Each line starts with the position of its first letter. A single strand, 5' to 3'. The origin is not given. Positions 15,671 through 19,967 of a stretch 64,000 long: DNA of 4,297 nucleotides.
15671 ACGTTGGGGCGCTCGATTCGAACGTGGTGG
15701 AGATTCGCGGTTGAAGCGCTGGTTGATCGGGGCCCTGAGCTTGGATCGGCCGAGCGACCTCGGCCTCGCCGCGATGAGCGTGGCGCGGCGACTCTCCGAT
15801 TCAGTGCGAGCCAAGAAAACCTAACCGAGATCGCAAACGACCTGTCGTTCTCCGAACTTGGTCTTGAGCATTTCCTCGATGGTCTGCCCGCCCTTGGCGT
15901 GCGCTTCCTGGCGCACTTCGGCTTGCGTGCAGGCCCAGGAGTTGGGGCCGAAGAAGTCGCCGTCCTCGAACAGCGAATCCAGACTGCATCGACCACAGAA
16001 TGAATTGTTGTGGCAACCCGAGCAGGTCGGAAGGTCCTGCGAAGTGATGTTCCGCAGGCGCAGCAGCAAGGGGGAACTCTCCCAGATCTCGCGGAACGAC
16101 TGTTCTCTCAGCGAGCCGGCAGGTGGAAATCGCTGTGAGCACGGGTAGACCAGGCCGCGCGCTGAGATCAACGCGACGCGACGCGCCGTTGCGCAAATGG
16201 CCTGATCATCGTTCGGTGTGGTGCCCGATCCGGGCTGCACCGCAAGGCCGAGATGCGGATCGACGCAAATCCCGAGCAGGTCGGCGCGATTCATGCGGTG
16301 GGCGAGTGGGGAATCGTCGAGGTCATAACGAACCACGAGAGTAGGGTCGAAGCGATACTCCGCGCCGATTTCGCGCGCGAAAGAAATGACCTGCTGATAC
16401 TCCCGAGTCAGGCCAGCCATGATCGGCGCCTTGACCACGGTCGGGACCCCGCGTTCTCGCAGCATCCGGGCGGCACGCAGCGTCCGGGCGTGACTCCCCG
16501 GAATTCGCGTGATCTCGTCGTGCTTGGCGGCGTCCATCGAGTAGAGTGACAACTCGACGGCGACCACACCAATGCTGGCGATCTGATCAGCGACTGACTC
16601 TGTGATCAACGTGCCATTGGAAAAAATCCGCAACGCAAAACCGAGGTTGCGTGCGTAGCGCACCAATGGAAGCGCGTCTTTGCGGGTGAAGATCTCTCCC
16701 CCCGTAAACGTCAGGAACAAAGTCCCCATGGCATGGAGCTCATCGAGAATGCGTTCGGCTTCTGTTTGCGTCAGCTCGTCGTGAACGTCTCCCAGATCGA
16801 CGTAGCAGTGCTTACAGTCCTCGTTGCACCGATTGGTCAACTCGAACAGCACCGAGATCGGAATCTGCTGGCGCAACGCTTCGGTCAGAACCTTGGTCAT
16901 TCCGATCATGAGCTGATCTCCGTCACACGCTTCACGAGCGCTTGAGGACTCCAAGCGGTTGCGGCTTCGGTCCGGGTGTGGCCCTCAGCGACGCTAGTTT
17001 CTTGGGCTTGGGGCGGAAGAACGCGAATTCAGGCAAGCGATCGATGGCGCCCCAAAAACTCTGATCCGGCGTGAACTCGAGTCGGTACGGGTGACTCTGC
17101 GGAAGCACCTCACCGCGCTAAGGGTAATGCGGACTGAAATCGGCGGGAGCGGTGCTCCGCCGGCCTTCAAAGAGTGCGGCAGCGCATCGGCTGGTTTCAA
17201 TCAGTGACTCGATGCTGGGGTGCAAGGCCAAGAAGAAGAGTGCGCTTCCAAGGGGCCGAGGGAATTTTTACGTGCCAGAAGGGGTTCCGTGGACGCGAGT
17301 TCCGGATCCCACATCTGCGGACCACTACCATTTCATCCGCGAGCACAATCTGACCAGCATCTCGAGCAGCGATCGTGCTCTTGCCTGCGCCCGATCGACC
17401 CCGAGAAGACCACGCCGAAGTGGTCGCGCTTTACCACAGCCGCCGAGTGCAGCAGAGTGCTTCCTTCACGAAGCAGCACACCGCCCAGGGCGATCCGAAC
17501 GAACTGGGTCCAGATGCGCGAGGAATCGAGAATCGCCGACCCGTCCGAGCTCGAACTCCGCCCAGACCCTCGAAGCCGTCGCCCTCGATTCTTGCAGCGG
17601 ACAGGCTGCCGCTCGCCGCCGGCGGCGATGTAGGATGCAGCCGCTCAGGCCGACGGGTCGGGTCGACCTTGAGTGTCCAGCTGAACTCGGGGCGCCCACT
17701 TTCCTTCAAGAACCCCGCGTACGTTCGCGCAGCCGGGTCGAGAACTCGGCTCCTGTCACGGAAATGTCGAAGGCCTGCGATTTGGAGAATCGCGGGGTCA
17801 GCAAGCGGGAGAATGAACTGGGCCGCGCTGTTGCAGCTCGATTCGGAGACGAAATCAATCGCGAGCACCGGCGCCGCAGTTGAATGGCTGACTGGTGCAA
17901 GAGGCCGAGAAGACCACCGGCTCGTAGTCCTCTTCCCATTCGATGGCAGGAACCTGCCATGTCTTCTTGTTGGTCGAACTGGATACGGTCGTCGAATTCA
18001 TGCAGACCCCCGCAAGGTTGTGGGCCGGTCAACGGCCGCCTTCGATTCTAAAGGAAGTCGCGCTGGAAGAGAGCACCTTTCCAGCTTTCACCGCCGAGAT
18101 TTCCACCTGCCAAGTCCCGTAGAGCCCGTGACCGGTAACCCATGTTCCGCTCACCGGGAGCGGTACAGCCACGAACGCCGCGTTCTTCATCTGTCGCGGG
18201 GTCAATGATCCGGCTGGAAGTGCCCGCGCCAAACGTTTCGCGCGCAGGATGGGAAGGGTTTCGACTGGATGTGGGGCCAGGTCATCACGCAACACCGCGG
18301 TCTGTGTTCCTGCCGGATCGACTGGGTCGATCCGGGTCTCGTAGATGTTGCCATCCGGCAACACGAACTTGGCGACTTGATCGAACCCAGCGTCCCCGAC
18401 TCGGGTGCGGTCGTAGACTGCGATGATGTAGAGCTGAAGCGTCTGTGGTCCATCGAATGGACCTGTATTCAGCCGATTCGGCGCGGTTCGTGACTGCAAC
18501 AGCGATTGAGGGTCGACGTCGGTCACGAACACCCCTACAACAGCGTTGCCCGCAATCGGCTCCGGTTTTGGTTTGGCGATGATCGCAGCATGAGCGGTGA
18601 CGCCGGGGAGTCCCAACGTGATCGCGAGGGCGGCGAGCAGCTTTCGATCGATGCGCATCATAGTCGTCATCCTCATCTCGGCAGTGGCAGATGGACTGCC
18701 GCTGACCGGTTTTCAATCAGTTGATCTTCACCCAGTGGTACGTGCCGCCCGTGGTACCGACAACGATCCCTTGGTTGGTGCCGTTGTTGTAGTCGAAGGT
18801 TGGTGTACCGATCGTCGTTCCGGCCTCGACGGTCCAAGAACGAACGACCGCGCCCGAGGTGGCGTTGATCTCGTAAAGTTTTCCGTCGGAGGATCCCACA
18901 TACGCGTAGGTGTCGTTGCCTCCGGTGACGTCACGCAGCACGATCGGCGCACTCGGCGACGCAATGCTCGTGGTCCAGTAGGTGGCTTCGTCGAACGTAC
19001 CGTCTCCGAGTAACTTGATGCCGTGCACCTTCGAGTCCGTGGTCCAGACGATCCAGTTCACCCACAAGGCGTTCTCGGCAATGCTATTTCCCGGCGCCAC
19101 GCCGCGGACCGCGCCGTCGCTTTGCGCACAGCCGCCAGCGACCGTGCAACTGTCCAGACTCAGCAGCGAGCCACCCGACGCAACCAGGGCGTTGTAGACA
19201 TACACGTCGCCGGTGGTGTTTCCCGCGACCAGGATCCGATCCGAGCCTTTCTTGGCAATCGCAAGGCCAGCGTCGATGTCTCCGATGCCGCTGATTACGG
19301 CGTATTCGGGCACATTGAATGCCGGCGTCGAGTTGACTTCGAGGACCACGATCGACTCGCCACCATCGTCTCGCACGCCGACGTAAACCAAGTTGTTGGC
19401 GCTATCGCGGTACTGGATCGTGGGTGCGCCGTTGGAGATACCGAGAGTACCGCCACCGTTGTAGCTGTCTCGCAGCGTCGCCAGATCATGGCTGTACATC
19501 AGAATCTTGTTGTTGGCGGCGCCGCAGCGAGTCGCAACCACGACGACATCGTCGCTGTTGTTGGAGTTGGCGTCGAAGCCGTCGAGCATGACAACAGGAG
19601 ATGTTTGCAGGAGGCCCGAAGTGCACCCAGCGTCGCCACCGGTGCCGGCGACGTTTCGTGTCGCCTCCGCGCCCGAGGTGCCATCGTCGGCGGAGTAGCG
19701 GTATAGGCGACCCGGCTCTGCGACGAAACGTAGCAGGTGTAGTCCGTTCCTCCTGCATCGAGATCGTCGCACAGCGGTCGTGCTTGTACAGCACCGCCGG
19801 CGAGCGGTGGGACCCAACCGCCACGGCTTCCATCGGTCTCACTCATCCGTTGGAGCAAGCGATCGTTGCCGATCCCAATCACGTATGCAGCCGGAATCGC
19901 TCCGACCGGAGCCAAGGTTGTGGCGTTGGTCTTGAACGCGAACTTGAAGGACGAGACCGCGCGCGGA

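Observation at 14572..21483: Candidate uncharacterised RiPP-like peptide-modification locus: rSAM/SPASM maturase, discrete PqqD-like RRE, PF14907 nucleotidyltransferase, HprK-like kinase remnant and a 48-aa precursor candidate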

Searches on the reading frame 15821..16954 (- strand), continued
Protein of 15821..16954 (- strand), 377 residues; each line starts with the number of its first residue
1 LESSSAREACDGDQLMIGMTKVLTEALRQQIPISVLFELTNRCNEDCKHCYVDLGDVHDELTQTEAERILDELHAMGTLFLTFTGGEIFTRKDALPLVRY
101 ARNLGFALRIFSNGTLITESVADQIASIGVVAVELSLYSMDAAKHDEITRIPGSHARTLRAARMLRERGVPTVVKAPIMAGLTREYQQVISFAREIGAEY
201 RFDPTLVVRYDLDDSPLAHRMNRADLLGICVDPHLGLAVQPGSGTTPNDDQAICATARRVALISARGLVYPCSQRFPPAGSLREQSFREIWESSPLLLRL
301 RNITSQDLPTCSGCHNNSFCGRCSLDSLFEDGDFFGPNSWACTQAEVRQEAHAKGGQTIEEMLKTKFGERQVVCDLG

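Call 65: find_encoding_contigs(protein=P0241, flank=10000, max_places=2)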
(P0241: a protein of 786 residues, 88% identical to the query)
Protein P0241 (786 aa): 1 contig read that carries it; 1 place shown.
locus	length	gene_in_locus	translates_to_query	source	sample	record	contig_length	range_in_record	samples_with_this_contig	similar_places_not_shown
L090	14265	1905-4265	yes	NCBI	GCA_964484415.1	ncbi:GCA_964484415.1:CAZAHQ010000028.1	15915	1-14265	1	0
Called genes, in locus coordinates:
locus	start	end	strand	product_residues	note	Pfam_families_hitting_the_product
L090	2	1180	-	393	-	?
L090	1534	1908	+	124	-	PF05402:PqqD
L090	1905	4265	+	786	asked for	-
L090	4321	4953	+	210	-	-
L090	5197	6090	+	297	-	PF27840:ScmC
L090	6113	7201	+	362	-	PF04055:Radical_SAM, PF13186:SPASM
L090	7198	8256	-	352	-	PF14907:NTP_transf_5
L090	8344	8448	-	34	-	-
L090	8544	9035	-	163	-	-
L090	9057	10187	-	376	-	PF13439:Glyco_transf_4, PF13579:Glyco_trans_4_4, PF00534:Glycos_transf_1, PF13692:Glyco_trans_1_4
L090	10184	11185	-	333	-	PF01075:Glyco_transf_9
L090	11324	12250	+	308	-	-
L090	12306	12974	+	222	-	PF12844:HTH_19 (weak), PF13413:HTH_25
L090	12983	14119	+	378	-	-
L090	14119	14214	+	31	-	-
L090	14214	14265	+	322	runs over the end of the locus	PF14559:TPR_19 (weak), PF13414:TPR_11 (weak), PF13428:TPR_14 (weak), PF13432:TPR_16, PF24575:TPR_Slam (weak), PF14559:TPR_19 (weak), PF13432:TPR_16 (weak), PF14559:TPR_19, +11 more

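Call 79: predict_structure(alignment_id=A3)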
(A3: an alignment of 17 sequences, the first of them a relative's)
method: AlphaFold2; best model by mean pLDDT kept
length: 786 residues; sequences in the alignment: 17
mean_pLDDT: 83.5   pTM: 0.72
mean pLDDT of the five models: 83.5, 81.1, 79.7, 78.7, 74.5
residues with pLDDT >= 90: 398; 70-90: 263; 50-70: 73; < 50: 52
segments of 3 or more residues with pLDDT < 50: 1-37, 120-134
pLDDT, mean of each block of 10 residues (from residue 1): 25 29 38 43 60 74 94 76 80 83 86 71 37 62 81 95 85 95 86 93 90 72 67 65 73 77 91 92 86 95 90 94 90 84 92 91 94 87 86 92 91 90 89 88 83 93 82 91 85 88 82 84 87 93 66 90 90 84 90 92 92 93 95 94 83 89 89 95 96 92 96 87 94 97 96 94 90 94 92
secondary structure, 60 per line:
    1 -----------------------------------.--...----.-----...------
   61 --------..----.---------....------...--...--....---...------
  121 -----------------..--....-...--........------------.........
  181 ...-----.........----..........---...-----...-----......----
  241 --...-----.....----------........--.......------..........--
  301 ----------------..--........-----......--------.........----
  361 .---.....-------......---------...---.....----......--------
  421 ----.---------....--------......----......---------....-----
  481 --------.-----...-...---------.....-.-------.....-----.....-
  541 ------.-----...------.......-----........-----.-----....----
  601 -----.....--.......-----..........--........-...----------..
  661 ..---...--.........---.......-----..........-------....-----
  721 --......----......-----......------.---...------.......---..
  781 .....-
elements in order (helices of 4 or more, strands of 3 or more residues): E39-41 E52-54 E85-88 E95-97 E100-102 E105-108 E112-114 E152-159 E172-183 E189-197 E202-211 E223-225 E231-236 E251-255 E266-273 E276-282 E289-298 E321-328 E334-339 E348-356 E365-369 E377-382 E392-394 E398-402 E407-412 E435-438 E447-452 E457-462 E472-475 E495-497 E511-515 E525-529 E535-539 E553-555 E562-568 E574-581 E593-596 E606-610 E613-619 E625-634 E637-644 E659-662 E666-668 E671-679 E683-689 E695-704 E712-715 E723-728 E733-738 E744-749 E760-762 E769-775 E779-785

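Call 81: fold_search(model_id=the predicted structure, library=pdb)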
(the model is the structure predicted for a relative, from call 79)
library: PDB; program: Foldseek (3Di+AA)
matches with E <= 10: 1726; with E <= 0.001: 968
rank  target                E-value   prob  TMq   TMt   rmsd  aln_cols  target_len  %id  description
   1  6tjg                  4.4e-13  1.00  0.36  0.82   3.9       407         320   19  Crystal structure of the computationally designed Cake8 protein (released 2020-05-06)
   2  6tji_A                1.2e-12  1.00  0.33  0.67   5.6       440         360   18  Crystal structure of the computationally designed Cake10 protein (released 2020-05-06)
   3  6tjh_A                1.2e-12  1.00  0.33  0.66   5.3       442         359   16  Crystal structure of the computationally designed Cake9 protein (released 2020-05-06)
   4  3q7o                  7.2e-11  1.00  0.33  0.65   6.2       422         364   16  The crystal structure of BamB from the BAM complex in spacegroup P213 (released 2011-02-09)
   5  7nri_B                1.1e-10  1.00  0.32  0.65   5.8       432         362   14  Structure of the darobactin-bound E. coli BAM complex (BamABCDE) (released 2021-04-21)
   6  3prw                  1.3e-10  1.00  0.33  0.66   6.7       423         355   16  Crystal structure of the lipoprotein BamB (released 2011-01-19)
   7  9a3d_MODEL_1_A        1.5e-10  1.00  0.33  0.63   6.3       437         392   16  Model of E. coli BamB by in-cell photo-crosslinking MS and deep learning (released 2023-02-24)
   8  3q7m                  2.0e-10  1.00  0.34  0.71   4.8       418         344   16  The crystal structure of BamB from the BAM complex in spacegroup I222 (released 2011-02-09)
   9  4xga_A                2.4e-10  1.00  0.32  0.67   5.0       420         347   16  Crystal structure of BamB and BamA P3-5 complex from E.coli (released 2016-01-20)
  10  9cnw_B                2.8e-10  1.00  0.33  0.70   4.4       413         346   16  CryoEM structure of the APO-BAM complex in DDM detergent (released 2024-12-25)
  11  7mqa_LR               2.8e-10  1.00  0.22  0.22  27.0       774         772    8  Cryo-EM structure of the human SSU processome, state post-A1 (released 2021-09-22)
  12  3p1l                  3.6e-10  1.00  0.34  0.68   5.0       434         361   16  Crystal structure of Escherichia coli BamB, a lipoprotein component of the beta-barrel assembly machinery complex, nativ (released 2010-12-22)
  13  8prj                  5.7e-10  1.00  0.32  0.74   8.4       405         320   16  The structure of v31Bagel8 (released 2024-07-24)
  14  6g6o_A                6.3e-10  1.00  0.33  0.75   4.8       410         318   14  Crystal structure of the computationally designed Ika8 protein: crystal packing No.1 in P63 (released 2018-11-28)
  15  9cnx_B                6.6e-10  1.00  0.33  0.69   5.5       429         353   15  CryoEM structure of BAM in complex with the PTB1 closed-state inhibitor (in DDM detergent) (released 2024-12-25)
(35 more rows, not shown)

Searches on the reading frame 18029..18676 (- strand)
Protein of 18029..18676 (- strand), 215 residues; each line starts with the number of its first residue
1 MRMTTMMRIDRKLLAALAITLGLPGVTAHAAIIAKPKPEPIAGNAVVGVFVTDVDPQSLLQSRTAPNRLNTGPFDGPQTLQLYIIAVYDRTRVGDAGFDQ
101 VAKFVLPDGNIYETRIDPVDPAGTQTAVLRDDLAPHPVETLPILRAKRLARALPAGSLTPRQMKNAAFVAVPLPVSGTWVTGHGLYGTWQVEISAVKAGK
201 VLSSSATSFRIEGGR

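Call 4: search_protein_families(library=pfam, proteins=[window:18029-18676:-], max_evalue=0.1)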
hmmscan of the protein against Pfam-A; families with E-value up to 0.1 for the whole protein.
window:18029-18676:- (215 aa): 0 families

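Call 5: search_protein_families(library=ncbifam, proteins=[window:18029-18676:-], max_evalue=0.1)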
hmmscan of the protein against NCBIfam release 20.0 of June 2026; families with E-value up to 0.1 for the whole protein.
window:18029-18676:- (215 aa): 0 families

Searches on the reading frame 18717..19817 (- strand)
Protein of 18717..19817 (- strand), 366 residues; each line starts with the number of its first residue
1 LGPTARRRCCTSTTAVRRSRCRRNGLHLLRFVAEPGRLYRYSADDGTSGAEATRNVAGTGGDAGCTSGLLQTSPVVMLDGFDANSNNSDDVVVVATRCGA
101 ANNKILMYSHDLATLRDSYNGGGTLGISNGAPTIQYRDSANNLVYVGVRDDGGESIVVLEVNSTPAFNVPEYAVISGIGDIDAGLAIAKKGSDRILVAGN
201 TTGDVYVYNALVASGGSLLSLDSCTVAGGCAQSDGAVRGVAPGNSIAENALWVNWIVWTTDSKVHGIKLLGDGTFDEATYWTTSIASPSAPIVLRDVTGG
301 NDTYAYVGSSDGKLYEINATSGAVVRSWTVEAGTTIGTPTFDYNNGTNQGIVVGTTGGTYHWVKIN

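Call 4: search_protein_families(library=pfam, proteins=[window:18717-19817:-], max_evalue=0.1)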
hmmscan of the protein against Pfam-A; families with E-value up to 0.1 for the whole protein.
window:18717-19817:- (366 aa): 2 families
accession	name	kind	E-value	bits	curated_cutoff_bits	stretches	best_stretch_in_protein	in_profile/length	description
PF13570.13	Beta-prop_ACSF4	-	0.00088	19.2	133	1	301-362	102-159/329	Beta-alanine-activating enzyme, beta-propeller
PF03413.25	PepSY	-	0.05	14.4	24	0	301-328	28-60/60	Peptidase propeptide and YPEB domain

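Call 5: search_protein_families(library=ncbifam, proteins=[window:18717-19817:-], max_evalue=0.1)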
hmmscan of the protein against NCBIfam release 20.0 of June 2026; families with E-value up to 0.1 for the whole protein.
window:18717-19817:- (366 aa): 1 family
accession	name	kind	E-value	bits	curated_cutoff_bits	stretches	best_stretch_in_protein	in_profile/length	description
NF038015.2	AztD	exception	0.028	13.1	400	1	293-330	257-294/356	zinc metallochaperone AztD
